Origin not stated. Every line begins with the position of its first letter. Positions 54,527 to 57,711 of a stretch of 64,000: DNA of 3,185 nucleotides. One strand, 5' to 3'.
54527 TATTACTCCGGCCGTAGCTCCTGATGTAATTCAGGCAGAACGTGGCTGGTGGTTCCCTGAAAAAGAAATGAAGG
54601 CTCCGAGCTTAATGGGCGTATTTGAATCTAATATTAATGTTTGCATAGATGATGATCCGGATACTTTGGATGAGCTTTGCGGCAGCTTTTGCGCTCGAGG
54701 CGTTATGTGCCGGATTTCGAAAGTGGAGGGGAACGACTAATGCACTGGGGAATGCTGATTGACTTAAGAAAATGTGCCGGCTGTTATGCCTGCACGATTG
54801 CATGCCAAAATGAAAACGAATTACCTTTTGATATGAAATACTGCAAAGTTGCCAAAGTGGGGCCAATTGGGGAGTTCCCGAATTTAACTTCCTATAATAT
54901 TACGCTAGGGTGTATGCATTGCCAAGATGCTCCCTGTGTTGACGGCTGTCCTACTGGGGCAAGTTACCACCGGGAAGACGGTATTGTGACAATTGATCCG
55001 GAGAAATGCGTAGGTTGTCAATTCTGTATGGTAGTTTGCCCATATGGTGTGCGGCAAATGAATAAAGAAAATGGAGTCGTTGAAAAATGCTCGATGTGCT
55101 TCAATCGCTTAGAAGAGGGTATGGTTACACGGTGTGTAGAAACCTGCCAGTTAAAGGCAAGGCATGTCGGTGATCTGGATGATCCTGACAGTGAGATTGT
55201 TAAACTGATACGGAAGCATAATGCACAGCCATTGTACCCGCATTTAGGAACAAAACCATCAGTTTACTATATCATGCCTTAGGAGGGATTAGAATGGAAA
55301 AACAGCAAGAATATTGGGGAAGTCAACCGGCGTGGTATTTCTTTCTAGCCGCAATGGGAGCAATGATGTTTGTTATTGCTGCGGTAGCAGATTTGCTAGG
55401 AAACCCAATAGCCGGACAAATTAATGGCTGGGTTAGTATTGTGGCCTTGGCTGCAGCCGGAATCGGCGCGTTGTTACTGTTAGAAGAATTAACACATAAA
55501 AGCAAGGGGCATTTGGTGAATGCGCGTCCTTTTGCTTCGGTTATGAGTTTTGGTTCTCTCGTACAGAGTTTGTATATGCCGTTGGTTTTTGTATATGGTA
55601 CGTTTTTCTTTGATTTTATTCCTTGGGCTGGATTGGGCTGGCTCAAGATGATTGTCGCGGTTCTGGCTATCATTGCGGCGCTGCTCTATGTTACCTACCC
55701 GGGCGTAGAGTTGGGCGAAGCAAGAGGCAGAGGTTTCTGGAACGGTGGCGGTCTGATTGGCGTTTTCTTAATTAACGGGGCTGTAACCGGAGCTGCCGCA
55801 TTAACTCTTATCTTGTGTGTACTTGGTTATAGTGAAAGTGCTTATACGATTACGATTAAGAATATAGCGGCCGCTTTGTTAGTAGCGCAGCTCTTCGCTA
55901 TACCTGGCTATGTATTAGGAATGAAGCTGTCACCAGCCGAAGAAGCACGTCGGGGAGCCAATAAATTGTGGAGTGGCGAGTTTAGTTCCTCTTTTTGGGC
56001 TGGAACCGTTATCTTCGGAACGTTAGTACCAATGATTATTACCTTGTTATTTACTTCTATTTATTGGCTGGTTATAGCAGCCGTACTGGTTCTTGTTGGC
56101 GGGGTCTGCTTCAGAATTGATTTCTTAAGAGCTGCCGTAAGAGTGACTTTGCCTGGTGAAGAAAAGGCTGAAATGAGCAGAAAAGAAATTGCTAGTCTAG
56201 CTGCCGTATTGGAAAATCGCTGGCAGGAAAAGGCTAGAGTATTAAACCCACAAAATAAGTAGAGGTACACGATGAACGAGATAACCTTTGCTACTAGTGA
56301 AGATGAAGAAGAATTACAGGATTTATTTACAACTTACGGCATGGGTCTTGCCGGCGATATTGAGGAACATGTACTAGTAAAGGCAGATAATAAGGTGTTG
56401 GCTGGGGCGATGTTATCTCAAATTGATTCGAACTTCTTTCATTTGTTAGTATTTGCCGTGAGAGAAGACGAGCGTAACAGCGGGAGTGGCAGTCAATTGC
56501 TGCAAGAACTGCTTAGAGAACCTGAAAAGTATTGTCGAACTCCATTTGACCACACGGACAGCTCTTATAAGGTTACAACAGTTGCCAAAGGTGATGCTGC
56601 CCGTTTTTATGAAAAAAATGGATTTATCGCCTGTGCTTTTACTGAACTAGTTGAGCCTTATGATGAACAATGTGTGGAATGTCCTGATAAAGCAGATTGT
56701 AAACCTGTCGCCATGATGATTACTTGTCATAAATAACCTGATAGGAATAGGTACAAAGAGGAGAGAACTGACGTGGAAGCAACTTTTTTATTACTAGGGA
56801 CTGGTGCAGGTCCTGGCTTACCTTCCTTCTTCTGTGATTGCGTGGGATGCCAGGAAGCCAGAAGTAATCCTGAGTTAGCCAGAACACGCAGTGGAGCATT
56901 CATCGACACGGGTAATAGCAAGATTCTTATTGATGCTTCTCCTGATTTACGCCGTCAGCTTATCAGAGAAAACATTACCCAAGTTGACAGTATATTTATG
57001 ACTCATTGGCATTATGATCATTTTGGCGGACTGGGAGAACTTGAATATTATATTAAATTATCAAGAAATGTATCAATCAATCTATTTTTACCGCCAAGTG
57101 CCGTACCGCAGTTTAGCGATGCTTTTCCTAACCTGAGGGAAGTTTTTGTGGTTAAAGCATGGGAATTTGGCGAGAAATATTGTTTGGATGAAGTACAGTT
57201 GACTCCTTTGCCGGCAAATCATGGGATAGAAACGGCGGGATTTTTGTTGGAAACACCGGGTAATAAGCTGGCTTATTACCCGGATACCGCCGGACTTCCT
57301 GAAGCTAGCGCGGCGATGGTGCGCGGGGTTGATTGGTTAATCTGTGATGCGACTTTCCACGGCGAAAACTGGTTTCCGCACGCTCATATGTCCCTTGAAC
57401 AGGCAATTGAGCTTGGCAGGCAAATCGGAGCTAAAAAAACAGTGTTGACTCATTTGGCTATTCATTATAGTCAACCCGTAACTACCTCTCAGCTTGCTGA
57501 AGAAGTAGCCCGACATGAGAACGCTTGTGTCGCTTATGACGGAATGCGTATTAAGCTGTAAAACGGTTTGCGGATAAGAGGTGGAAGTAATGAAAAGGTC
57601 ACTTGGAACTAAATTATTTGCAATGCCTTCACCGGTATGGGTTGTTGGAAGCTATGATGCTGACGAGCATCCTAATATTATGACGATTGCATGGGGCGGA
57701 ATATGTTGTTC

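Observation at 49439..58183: Nine-gene sigma-54 operon combining a cytoplasm-facing PsrABC-like Mo/W enzyme with HdrD-like and DUF169-ferredoxin partners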

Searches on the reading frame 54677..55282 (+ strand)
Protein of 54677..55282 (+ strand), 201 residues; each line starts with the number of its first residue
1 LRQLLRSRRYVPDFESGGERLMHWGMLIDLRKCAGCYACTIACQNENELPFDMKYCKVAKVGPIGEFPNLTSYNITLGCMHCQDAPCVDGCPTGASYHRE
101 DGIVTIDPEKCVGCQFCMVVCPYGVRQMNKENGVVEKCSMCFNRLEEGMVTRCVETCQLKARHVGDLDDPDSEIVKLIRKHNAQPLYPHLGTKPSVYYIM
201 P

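Call 4: search_protein_families(library=pfam, proteins=[window:54677-55282:+])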
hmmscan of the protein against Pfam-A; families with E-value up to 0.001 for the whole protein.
window:54677-55282:+ (201 aa): 9 families
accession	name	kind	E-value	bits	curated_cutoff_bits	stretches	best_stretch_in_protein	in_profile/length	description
PF13247.11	Fer4_11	-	1.9e-24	86.2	26.2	1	78-166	9-99/100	4Fe-4S dicluster domain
PF12797.12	Fer4_2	-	2.2e-09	37.1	24.5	2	103-123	2-22/22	4Fe-4S binding domain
PF13237.11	Fer4_10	-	2.5e-09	37.4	25.5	1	104-157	2-52/53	4Fe-4S dicluster domain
PF00037.32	Fer4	-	2.5e-08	33.8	21.1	1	104-125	1-22/24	4Fe-4S binding domain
PF12838.12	Fer4_7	-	4e-08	34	27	1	79-125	2-52/52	4Fe-4S dicluster domain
PF12837.12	Fer4_6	-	1.1e-07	31.8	25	1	103-125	1-23/24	4Fe-4S binding domain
PF13187.11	Fer4_9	-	6.5e-06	26.5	27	0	32-95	1-51/52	4Fe-4S dicluster domain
PF14697.11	Fer4_21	-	0.00016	22.2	35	1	79-123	8-53/59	4Fe-4S dicluster domain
PF12800.12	Fer4_4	-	0.00059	20.4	24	0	108-124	1-17/17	4Fe-4S binding domain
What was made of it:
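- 54740..55282 (+): beta-2: four-cluster Fe-S electron-transfer subunit without a signal peptide. Fer4_11, E = 1.9e-24 (call 4).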

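Call 5: search_protein_families(library=ncbifam, proteins=[window:54677-55282:+])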
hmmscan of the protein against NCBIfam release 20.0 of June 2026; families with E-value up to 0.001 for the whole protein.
window:54677-55282:+ (201 aa): 34 families (the best 25 are shown)
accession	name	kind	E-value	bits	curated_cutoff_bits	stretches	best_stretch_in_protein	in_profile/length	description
NF045797.1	DsrO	equivalog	1.2e-51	175.4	200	1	20-199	40-234/235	sulfate reduction electron transfer complex DsrMKJOP subunit DsrO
TIGR03149.1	cyt_nit_nrfC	equivalog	1.6e-48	165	377.6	1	20-199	35-216/225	cytochrome c nitrite reductase Fe-S protein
NF041715.1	arsenate_red_ArrB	equivalog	7.8e-48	163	450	2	22-131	1-109/233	arsenate respiratory reductase iron-sulfur subunit ArrB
NF011569.0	PRK14993.1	equivalog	9.1e-48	162.8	416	1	18-199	38-222/244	tetrathionate reductase subunit TtrB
TIGR02951.1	DMSO_dmsB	equivalog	7.8e-41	139.8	214.1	1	24-169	2-155/161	DMSO/selenate family reductase complex B subunit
TIGR03478.1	DMSO_red_II_bet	subfamily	5.6e-39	133.9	480.7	1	65-201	117-255/321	DMSO reductase family type II enzyme, iron-sulfur subunit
NF042979.1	EthbenzDh_ebdB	equivalog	2.3e-32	112.2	740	1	65-201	139-277/354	ethylbenzene dehydrogenase subunit beta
NF041782.1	mnquin_red_QrcC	equivalog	3e-32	112.2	400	2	24-129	1-119/239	menaquinone reductase iron-sulfur cluster-binding subunit QrcC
NF038355.1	FDH3_beta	equivalog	5.8e-28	98.1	240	1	26-141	5-121/180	formate dehydrogenase FDH3 subunit beta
NF008134.0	PRK10882.1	equivalog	1.2e-25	90.2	263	1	76-188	110-230/329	hydrogenase 2 operon protein HybA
TIGR01660.1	narH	equivalog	1.9e-24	86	524.05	1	65-187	169-292/492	nitrate reductase subunit beta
TIGR01582.1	FDH-beta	equivalog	5.7e-23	81.4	334.7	1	75-169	89-184/283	formate dehydrogenase subunit beta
NF045715.1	sulf_resp_HmcB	equivalog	7.8e-22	77.7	420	1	25-169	38-200/307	sulfate respiration complex iron-sulfur protein HmcB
NF009451.0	PRK12809.1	equivalog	8.1e-19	67.3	1154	1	29-181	8-151/639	formate-dependent uric acid utilization protein YgfT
NF009408.0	PRK12769.1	equivalog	1.7e-18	66.1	1003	1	27-163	6-143/659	formate-dependent uric acid utilization protein AegA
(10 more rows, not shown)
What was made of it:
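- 54740..55282 (+): DsrO, NrfC, ArrB and TtrB are the best hits but all fall below their cut-offs (call 5).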

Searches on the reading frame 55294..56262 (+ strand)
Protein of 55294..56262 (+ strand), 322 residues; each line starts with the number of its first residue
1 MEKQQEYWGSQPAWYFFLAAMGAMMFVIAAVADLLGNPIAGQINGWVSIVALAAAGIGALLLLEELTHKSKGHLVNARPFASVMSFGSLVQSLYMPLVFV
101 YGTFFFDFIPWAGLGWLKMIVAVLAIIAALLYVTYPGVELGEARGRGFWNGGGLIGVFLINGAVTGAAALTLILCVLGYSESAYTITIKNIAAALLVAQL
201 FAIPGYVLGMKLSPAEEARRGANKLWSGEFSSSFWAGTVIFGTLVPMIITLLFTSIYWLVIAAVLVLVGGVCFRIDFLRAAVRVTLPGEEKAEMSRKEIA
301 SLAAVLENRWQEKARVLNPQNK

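Call 4: search_protein_families(library=pfam, proteins=[window:55294-56262:+])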
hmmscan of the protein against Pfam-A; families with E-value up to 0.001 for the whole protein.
window:55294-56262:+ (322 aa): 1 family
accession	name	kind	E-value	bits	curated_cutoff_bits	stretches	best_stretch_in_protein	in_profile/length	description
PF03916.19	NrfD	-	1.1e-22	81.5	25.8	1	4-280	7-307/313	Polysulphide reductase, NrfD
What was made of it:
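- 55294..56262 (+): gamma-2: 8-helix NrfD/PsrC-type membrane anchor with predicted inverted topology (both termini in the cytoplasm). PF03916, E = 1.1e-22 (call 4).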

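Call 5: search_protein_families(library=ncbifam, proteins=[window:55294-56262:+])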
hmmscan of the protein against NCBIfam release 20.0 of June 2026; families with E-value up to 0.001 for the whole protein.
window:55294-56262:+ (322 aa): 1 family
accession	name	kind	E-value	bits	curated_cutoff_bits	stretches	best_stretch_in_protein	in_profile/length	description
TIGR03148.1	cyt_nit_nrfD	equivalog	1e-09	38.1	347.6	1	8-280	10-310/316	cytochrome c nitrite reductase subunit NrfD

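Call 38: search_solved_structures(query=window:55294-56262:+, max_evalue=1, show_alignments=3)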
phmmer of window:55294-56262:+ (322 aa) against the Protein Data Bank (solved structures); distinct sequences matched with E-value up to 1: 7.
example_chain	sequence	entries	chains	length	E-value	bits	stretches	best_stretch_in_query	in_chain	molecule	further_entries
4eeb_A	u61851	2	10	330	0.55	12.7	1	82-134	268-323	Magnesium transport protein CorA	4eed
3jcf_A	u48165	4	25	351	0.6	12.6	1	82-134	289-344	Magnesium transport protein CorA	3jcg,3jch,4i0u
2bbj_A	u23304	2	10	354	0.61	12.6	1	82-134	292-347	divalent cation transport-related protein | Magnesium transport protein corA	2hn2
2iub_A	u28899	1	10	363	0.63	12.5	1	82-134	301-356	DIVALENT CATION TRANSPORT-RELATED PROTEIN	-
5jtg_A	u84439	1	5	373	0.66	12.5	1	82-134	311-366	Cobalt/magnesium transport protein CorA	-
5jrw_A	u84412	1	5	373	0.66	12.5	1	82-134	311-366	Cobalt/magnesium transport protein CorA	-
8tmb_A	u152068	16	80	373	0.66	12.5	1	82-134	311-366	Cobalt/magnesium transport protein CorA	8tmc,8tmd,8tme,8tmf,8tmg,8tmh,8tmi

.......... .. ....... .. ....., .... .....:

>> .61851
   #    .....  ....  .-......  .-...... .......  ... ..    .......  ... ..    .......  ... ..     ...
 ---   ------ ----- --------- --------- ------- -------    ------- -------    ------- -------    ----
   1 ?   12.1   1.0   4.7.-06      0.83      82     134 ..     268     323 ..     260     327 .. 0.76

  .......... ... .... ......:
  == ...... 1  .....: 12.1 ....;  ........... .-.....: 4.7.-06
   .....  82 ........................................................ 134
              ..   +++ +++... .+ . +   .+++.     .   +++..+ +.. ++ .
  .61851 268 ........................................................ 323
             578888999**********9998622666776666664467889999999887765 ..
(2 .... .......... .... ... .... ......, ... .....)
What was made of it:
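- Tried and rejected: This failed (call 38).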

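Call 87: search_solved_structures(query=A3, max_evalue=10, show_alignments=2)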
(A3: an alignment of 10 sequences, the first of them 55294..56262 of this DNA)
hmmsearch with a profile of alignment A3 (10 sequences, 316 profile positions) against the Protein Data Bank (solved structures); distinct sequences matched with E-value up to 10: 2.
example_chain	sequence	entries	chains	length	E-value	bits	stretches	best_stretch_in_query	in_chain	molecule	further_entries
2vpw_C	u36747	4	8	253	3.6e-05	26.4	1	4-169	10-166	HYPOTHETICAL MEMBRANE SPANNING PROTEIN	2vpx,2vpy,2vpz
2k9p_A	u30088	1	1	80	0.22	14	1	160-212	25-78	Pheromone alpha factor receptor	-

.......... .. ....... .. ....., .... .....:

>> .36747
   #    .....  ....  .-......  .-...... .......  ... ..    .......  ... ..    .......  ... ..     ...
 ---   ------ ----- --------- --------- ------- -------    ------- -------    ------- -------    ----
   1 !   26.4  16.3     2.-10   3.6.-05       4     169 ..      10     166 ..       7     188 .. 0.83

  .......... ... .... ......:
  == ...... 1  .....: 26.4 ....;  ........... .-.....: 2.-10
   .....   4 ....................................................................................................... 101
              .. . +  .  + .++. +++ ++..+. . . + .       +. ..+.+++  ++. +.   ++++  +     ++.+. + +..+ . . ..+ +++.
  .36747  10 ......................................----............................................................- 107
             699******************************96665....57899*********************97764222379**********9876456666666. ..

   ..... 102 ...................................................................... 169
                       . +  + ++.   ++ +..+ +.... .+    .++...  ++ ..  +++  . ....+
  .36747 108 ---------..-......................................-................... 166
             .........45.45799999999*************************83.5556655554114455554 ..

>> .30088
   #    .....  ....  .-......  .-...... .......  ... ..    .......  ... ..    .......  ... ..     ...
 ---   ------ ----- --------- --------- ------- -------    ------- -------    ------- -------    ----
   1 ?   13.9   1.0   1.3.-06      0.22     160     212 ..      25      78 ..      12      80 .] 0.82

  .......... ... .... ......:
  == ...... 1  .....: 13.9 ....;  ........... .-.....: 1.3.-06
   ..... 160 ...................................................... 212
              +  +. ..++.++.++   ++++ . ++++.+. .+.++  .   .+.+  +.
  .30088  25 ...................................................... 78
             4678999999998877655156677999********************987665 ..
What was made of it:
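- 55294..56262 (+): A profile hits PsrC 2vpw_C at E = 3.6e-5, and the quinone-site Tyr130 of PsrC aligns with the near-invariant Y135 (call 87).
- On Complex iron-sulfur molybdoenzyme (PsrABC/DmsABC-type three-subunit enzymes): The gamma profile hits PsrC at 3.6e-5 (call 87).
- In PsrC, loops L12 and L34 carry 5 K/R where this protein has none (call 87). The quinone-site Tyr of PsrC is conserved (call 87).
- Tried and rejected: A 10-sequence profile succeeded (call 87).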

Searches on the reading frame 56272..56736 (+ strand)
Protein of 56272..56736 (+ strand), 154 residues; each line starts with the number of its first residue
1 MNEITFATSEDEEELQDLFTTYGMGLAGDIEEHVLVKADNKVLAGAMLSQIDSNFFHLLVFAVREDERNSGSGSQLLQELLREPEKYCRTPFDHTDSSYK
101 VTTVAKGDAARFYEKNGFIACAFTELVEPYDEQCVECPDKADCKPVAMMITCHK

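Call 4: search_protein_families(library=pfam, proteins=[window:56272-56736:+])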
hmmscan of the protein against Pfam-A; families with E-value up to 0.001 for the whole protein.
window:56272-56736:+ (154 aa): 3 families
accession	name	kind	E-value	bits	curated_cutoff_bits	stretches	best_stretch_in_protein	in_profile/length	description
PF13508.13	Acetyltransf_7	-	8.7e-10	39.3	27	1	32-119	3-83/84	Acetyltransferase (GNAT) domain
PF00583.31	Acetyltransf_1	-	4.1e-08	34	20.7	1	16-118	21-116/116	Acetyltransferase (GNAT) family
PF13673.13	Acetyltransf_10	-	1.2e-06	28.9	23.6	1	31-121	30-110/128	Acetyltransferase (GNAT) domain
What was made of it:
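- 56272..56736 (+): GNAT acetyltransferase with a conserved C-terminal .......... tail (accessory module). Acetyltransf_7/_1/_10 (call 4).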

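Call 5: search_protein_families(library=ncbifam, proteins=[window:56272-56736:+])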
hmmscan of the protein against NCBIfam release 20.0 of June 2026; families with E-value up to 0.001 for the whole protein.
window:56272-56736:+ (154 aa): 3 families
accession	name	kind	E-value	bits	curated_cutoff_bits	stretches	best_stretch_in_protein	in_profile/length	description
NF005840.0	PRK07757.1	equivalog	4.9e-06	26.5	154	1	26-151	37-151/153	N-acetyltransferase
TIGR01575.1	rimI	equivalog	0.0001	22.5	86.4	1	32-86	32-86/132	ribosomal protein S18-alanine N-acetyltransferase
NF008964.0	PRK12308.1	equivalog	0.00057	18.3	657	1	26-151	498-612/624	argininosuccinate lyase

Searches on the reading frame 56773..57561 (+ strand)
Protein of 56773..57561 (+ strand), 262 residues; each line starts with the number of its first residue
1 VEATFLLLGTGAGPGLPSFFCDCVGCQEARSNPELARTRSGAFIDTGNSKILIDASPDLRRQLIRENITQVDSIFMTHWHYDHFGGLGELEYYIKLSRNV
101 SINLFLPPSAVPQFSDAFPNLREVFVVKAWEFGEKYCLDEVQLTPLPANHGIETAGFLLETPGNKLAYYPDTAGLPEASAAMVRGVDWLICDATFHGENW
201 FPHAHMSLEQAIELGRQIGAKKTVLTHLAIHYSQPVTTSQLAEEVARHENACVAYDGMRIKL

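Call 4: search_protein_families(library=pfam, proteins=[window:56773-57561:+])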
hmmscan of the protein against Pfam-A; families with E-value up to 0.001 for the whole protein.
window:56773-57561:+ (262 aa): 3 families
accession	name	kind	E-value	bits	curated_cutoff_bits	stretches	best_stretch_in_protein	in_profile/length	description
PF12706.13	Lactamase_B_2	-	1.3e-30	107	27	1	50-227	2-199/200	Beta-lactamase superfamily domain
PF00753.33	Lactamase_B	-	2.3e-10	41.2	22.7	1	43-91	10-64/196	Metallo-beta-lactamase superfamily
PF23023.1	Anti-Pycsar_Apyc1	-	2.6e-06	27.5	50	1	50-114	31-97/250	Anti-Pycsar protein Apyc1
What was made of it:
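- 56773..57561 (+): PhnP/PqqB-like metallo-beta-lactamase-fold phosphodiesterase (accessory module). Lactamase_B_2, E = 1.3e-30 (call 4).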

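Call 5: search_protein_families(library=ncbifam, proteins=[window:56773-57561:+])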
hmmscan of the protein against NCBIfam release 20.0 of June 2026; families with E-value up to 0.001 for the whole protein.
window:56773-57561:+ (262 aa): 16 families
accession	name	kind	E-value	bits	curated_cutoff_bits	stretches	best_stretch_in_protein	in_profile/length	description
NF038231.1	MBL_Geo_Pelo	equivalog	1.7e-38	132.6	360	1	6-260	3-249/250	GPMC system MBL fold metallohydrolase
TIGR03307.1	PhnP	equivalog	1.3e-35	123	272.25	1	5-258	3-247/249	phosphonate metabolism protein PhnP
NF002553.0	PRK02113.1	equivalog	4e-31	108.3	386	1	6-261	4-251/252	MBL fold metallo-hydrolase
TIGR02651.1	RNase_Z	equivalog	1.6e-25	89.8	292.95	2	161-261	199-301/302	ribonuclease Z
NF000801.0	PRK00055.1-3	equivalog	1.5e-23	83.4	252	2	161-262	202-303/307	ribonuclease Z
TIGR02108.2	PQQ_syn_pqqB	equivalog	3e-18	66.3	245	1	6-77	3-85/298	pyrroloquinoline quinone biosynthesis protein PqqB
NF002558.0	PRK02126.1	subfamily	9e-14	51.2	315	2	49-114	28-90/345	ribonuclease Z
NF041851.1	cyc_nuc_deg_phdiest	equivalog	7.7e-13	48.4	400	1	50-233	31-226/253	cyclic nucleotide-degrading phosphodiesterase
NF000805.0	PRK00055.2-3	equivalog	2.8e-12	46.5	416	1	160-261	197-299/307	ribonuclease Z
NF000804.0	PRK00055.2-1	equivalog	2.4e-10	40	402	2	32-99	15-84/306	ribonuclease Z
NF000800.0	PRK00055.1-1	equivalog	3.9e-10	39.2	398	1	160-256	201-299/305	ribonuclease Z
TIGR02649.1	true_RNase_BN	exception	6.2e-07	28.7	563.7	1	152-256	191-298/304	ribonuclease BN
TIGR03413.1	GSH_gloB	equivalog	0.00012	21.6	200.8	1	59-94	32-67/248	hydroxyacylglutathione hydrolase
NF041257.1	GntH_guanitoxin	equivalog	0.00013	21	333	1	42-97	34-94/374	guanitoxin biosynthesis MBL fold metallo-hydrolase GntH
NF012229.1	bla_class_B_core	domain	0.00019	21.6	100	1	44-90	20-71/139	metallo-beta-lactamase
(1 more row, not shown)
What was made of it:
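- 56773..57561 (+): PhnP scores 123 bits against a cut-off of 272 (call 5).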

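Call 24: search_solved_structures(query=window:56773-57561:+, max_evalue=0.001)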
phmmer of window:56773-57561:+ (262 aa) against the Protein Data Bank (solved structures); distinct sequences matched with E-value up to 0.001: 20.
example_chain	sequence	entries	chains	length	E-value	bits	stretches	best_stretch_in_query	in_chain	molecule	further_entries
6b9v_A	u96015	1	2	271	3.7e-25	92.3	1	1-243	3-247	Beta-lactamase-like protein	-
3g1p_A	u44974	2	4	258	2.3e-23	86.4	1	2-233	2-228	Protein phnP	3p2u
3py5_A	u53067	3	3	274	4.8e-17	65.7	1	5-260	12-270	Beta-lactamase-like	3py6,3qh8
3md7_A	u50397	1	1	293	5.8e-17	65.4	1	5-260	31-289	Beta-lactamase-like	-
3jxp_A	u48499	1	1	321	2.7e-09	40.3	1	6-63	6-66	Coenzyme PQQ synthesis protein B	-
4z5y_A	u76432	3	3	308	3e-09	40.1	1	7-63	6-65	Coenzyme PQQ synthesis protein B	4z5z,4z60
4z67_A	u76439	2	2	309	3e-09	40.1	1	7-63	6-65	Coenzyme PQQ synthesis protein B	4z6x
1xto_A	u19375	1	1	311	3.2e-09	40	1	7-63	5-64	Coenzyme PQQ synthesis protein B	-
4z7r_A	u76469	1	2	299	5.7e-09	39.2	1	6-87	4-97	Coenzyme PQQ synthesis protein B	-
6e13_A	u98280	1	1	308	2e-08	37.4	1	7-63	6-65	Coenzyme PQQ synthesis protein B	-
2cbn_A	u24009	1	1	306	2.4e-08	37.1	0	154-234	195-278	RIBONUCLEASE Z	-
1zkp_A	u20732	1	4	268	3.7e-08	36.6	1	33-238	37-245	hypothetical protein BA1088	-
1y44_A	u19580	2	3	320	4.5e-07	33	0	163-260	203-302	Ribonuclease Z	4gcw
6kns_A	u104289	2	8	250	7.4e-06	29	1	33-231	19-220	Putative metal-dependent hydrolase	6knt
7u2s_A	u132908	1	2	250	7.7e-06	29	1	42-112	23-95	Apyc1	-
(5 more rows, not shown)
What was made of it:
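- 56773..57561 (+): PDB hits: 6b9v at 3.7e-25 and PhnP 3g1p at 2.3e-23 (call 24).
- PhnP is among the best hits for the hydrolase (calls 5, 24).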
